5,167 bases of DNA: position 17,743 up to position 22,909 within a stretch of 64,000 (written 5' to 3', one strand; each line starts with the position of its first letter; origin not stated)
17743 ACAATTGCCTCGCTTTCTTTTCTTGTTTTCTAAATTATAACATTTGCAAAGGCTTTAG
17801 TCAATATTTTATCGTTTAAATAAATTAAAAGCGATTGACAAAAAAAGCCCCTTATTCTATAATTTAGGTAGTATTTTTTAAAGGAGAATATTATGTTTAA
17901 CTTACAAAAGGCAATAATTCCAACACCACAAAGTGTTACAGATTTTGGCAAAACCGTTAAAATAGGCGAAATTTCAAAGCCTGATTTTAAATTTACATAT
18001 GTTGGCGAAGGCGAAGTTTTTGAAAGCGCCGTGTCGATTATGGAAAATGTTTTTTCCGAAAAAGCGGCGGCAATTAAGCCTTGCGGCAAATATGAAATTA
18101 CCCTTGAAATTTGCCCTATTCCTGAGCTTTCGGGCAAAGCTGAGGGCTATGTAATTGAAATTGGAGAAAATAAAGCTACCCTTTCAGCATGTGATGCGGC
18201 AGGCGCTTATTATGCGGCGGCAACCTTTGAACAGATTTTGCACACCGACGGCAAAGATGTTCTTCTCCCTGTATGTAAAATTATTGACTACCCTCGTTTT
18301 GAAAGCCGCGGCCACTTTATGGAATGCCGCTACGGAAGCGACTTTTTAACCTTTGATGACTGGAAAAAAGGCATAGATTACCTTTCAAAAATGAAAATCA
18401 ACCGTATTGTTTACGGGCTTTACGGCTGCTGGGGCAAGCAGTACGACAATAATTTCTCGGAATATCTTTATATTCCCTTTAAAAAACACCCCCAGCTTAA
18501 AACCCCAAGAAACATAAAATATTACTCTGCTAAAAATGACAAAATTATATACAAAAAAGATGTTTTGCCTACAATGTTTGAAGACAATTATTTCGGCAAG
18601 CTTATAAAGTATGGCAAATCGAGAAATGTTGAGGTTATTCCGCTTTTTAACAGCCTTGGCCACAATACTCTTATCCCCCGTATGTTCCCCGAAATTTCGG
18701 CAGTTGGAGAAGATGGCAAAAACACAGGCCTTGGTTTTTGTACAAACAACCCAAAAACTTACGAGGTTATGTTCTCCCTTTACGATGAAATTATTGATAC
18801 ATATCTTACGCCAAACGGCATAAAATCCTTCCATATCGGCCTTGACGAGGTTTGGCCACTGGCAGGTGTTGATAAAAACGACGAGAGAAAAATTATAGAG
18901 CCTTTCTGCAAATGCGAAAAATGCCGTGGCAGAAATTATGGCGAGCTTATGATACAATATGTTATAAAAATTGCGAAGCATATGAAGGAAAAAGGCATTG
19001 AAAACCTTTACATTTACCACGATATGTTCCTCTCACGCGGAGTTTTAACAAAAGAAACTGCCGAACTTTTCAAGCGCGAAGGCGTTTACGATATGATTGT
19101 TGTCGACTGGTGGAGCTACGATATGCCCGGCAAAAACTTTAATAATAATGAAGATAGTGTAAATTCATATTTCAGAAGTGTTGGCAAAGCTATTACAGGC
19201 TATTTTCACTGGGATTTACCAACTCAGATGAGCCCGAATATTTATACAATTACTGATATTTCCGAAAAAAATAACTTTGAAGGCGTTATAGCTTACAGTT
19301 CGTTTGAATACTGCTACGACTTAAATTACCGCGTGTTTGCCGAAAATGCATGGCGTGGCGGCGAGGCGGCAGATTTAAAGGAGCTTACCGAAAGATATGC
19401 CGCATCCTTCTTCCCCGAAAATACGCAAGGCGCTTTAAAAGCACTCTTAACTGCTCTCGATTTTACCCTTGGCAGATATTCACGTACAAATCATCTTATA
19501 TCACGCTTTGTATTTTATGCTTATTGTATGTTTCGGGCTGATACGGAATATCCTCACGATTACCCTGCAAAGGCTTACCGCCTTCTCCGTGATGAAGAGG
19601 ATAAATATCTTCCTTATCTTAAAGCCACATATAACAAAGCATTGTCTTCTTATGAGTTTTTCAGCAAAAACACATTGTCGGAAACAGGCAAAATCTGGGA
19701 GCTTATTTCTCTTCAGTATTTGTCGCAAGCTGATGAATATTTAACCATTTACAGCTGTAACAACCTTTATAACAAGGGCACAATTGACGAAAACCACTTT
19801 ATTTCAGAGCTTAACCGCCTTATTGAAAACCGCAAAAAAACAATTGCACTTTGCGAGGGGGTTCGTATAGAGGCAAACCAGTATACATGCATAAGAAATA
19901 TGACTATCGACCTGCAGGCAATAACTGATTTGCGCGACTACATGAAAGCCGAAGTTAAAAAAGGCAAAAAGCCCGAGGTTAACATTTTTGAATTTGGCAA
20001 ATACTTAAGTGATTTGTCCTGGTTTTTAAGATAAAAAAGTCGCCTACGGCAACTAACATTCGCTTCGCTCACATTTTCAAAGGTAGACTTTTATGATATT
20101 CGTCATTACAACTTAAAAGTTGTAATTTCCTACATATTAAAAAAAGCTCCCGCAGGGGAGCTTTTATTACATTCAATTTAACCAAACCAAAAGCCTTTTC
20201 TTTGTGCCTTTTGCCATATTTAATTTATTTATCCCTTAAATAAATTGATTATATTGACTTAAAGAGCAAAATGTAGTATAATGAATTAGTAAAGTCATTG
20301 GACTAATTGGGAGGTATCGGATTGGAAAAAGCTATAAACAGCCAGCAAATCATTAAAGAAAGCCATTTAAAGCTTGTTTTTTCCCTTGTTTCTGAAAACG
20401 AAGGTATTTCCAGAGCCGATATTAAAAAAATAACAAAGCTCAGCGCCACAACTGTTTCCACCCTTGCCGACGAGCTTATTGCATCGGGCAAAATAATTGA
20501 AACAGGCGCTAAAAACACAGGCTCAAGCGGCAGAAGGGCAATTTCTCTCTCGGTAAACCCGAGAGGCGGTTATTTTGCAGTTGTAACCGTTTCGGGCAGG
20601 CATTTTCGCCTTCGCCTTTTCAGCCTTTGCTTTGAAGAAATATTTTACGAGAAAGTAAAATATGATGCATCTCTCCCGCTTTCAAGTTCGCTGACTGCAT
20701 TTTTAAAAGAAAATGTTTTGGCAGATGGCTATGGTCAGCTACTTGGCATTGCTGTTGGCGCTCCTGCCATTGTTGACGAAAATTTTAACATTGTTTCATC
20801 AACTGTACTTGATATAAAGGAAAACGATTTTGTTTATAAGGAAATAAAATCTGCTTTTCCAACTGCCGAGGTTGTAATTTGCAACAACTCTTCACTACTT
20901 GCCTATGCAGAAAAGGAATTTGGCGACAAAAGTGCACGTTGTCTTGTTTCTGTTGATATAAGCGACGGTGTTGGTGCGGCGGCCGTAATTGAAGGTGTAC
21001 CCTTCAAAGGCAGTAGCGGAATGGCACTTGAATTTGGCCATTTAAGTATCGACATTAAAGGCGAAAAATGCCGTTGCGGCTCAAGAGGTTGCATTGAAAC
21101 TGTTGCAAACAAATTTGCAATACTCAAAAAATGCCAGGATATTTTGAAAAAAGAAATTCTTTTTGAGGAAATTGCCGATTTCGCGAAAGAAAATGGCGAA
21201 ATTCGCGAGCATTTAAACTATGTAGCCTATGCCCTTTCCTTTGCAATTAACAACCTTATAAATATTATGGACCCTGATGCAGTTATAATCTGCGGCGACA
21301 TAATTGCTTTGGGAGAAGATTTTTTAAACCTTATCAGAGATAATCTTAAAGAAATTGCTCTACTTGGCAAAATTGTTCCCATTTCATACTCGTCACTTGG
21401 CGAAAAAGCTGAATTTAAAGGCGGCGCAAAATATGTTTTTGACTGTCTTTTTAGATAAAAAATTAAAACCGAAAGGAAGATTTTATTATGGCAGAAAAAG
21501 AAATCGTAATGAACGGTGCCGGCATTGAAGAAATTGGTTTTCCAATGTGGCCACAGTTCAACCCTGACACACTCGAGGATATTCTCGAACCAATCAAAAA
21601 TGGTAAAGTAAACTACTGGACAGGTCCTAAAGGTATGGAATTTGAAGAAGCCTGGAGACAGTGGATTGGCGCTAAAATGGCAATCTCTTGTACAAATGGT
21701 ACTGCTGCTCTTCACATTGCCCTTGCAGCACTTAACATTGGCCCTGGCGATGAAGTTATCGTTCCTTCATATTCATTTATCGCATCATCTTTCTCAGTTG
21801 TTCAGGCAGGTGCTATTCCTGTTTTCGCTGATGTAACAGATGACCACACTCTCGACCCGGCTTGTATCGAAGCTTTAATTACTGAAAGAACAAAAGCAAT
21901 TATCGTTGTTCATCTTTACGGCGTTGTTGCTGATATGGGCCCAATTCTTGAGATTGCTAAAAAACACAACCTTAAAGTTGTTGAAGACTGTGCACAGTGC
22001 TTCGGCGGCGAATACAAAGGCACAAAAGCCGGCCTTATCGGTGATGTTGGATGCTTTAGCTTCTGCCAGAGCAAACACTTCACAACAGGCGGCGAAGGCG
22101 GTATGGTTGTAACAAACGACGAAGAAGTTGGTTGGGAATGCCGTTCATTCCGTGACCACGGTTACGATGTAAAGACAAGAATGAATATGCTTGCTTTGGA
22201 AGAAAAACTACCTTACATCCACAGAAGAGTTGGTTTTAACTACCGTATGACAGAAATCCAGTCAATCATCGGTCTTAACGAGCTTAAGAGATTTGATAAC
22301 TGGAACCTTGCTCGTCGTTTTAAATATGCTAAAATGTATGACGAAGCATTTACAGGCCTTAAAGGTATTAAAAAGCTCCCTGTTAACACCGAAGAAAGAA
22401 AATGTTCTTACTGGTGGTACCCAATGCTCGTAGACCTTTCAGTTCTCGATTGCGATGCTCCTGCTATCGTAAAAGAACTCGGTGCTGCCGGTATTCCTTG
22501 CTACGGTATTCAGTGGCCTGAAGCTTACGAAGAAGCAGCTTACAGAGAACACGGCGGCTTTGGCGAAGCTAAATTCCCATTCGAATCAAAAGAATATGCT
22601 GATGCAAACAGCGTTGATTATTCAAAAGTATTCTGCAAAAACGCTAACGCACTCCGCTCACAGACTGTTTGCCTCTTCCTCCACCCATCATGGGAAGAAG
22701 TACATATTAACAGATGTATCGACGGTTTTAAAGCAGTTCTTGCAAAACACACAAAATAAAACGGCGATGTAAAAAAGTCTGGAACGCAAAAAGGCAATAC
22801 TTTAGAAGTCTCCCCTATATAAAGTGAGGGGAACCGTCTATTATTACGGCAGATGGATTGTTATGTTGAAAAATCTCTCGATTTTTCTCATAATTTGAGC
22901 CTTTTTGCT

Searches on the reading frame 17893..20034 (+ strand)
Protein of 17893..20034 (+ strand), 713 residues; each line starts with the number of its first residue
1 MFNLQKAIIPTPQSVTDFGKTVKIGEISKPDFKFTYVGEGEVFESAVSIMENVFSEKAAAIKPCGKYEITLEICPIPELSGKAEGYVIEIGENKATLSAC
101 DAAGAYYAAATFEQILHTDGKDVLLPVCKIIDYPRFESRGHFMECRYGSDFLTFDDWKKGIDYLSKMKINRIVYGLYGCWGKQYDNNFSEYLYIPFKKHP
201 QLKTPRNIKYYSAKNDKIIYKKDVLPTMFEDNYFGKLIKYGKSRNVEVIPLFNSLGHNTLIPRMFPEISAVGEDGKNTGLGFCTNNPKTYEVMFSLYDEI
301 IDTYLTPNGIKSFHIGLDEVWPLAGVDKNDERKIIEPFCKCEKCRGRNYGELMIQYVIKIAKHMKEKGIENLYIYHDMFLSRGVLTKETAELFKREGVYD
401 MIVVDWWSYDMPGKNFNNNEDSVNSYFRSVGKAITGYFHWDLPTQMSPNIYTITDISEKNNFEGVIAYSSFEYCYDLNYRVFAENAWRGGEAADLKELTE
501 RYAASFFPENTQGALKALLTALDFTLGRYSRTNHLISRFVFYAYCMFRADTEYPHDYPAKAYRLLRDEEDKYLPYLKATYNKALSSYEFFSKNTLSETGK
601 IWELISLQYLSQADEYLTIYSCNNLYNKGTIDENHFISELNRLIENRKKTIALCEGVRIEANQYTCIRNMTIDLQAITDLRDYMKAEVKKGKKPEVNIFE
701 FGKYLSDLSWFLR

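Call 45: search_protein_families(library=pfam, proteins=[window:17893-20034:+])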
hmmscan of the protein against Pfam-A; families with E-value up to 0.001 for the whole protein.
window:17893-20034:+ (713 aa): 2 families
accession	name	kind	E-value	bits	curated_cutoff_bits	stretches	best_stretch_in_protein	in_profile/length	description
PF00728.28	Glyco_hydro_20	-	1.5e-11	44.7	22.3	1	150-388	13-228/348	Glycosyl hydrolase family 20, catalytic domain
PF02838.20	Glyco_hydro_20b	-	3.6e-10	41.1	26.1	1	7-133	3-124/124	Glycosyl hydrolase family 20, domain 2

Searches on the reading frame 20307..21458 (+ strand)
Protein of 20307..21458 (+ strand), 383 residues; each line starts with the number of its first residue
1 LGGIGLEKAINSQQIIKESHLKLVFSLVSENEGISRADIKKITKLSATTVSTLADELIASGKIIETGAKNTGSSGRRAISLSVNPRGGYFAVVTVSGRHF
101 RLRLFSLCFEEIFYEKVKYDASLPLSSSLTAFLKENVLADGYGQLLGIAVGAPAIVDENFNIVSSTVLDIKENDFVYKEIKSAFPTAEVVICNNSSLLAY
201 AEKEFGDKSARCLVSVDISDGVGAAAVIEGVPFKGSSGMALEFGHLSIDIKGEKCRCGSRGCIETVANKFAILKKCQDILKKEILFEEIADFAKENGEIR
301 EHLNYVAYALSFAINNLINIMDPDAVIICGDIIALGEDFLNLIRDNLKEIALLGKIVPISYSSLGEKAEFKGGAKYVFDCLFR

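Call 45: search_protein_families(library=pfam, proteins=[window:20307-21458:+])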
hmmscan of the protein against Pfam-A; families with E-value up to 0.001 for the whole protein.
window:20307-21458:+ (383 aa): 1 family
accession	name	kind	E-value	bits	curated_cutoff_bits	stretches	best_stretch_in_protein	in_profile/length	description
PF00480.26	ROK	-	5.5e-35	121.7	22.9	1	139-356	51-267/294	ROK family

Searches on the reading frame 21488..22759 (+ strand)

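Call 45: search_protein_families(library=pfam, proteins=[window:21488-22759:+])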
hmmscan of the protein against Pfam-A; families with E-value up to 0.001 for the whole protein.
window:21488-22759:+ (423 aa): 5 families
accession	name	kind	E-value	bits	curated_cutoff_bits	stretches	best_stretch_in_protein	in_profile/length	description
PF01041.23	DegT_DnrJ_EryC1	-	7.4e-92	308.8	19.8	1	30-365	9-330/360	DegT/DnrJ/EryC1/StrS aminotransferase family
PF00266.25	Aminotran_5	-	1.3e-07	31.4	21.5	1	52-173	48-181/371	Aminotransferase class-V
PF01212.27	Beta_elim_lyase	-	1.9e-07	31.1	27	1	43-250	28-222/288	Beta-eliminating lyase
PF00155.27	Aminotran_1_2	-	7.5e-06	25.8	19.7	1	50-166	45-184/361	Aminotransferase class I and II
PF01053.26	Cys_Met_Meta_PP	-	5e-05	22.5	27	1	49-171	54-177/381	Cys/Met metabolism PLP-dependent enzyme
